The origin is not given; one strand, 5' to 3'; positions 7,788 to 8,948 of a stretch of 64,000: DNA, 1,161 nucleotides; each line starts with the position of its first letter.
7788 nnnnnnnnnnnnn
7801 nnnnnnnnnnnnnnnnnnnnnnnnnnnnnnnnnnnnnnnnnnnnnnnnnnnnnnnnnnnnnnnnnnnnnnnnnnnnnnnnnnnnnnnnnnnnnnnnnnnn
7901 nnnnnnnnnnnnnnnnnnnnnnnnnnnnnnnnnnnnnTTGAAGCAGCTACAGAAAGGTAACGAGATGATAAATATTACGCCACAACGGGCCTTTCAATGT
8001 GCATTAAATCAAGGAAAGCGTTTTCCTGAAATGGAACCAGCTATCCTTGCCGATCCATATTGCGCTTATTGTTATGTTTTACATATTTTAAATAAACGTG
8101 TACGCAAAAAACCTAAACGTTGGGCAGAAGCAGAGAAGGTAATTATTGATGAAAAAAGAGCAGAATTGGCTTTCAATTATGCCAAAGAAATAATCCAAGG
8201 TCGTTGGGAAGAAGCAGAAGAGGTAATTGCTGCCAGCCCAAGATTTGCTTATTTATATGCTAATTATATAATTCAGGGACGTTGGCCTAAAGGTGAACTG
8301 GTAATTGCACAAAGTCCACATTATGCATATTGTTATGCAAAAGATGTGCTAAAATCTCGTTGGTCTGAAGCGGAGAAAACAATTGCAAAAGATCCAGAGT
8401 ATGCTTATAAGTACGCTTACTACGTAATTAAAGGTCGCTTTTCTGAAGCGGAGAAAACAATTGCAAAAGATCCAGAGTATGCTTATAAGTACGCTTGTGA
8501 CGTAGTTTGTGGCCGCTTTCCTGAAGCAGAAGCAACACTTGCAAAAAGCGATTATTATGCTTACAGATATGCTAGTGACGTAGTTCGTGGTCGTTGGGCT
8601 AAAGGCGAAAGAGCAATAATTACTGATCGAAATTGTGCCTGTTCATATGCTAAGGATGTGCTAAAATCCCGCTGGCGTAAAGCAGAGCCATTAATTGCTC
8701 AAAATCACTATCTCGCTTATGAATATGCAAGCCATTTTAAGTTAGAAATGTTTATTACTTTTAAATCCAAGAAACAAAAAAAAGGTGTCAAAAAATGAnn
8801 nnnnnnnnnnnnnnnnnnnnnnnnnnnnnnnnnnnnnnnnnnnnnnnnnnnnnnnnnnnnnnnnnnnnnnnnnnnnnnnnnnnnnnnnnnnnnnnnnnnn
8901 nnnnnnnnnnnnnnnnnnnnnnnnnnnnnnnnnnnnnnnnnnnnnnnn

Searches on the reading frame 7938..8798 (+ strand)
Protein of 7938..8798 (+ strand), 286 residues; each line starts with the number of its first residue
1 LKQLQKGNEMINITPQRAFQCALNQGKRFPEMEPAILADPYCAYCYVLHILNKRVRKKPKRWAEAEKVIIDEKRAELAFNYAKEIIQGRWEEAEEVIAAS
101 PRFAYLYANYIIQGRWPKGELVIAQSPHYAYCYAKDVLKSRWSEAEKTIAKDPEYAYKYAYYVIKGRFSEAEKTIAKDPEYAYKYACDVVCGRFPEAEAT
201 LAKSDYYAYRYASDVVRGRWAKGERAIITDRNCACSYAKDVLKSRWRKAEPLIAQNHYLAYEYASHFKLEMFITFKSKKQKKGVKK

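Call 4: search_protein_families(library=pfam, proteins=[window:7938-8798:+], max_evalue=0.01)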
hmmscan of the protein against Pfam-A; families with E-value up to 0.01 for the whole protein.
window:7938-8798:+ (286 aa): 4 families
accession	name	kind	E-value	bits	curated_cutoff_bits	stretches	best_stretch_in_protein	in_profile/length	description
PF01846.25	FF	-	2.6e-05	24.7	22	0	139-156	18-35/50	FF domain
PF13693.12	HTH_35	-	0.00093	19.6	25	0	111-125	35-49/75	Winged helix-turn-helix DNA-binding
PF07506.17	RepB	-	0.0021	18.6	30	0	62-112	49-101/185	RepB plasmid partitioning protein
PF16511.11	FERM_f0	-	0.0048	17.6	26.9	0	170-226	11-65/81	N-terminal or F0 domain of Talin-head FERM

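Call 5: search_protein_families(library=phrogs, proteins=[window:7938-8798:+], max_evalue=0.01)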
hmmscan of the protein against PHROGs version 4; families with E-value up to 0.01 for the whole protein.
window:7938-8798:+ (286 aa): 1 family
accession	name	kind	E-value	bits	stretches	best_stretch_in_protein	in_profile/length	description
phrog_4914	-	head and packaging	0.0021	18.7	0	206-226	9-29/213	terminase large subunit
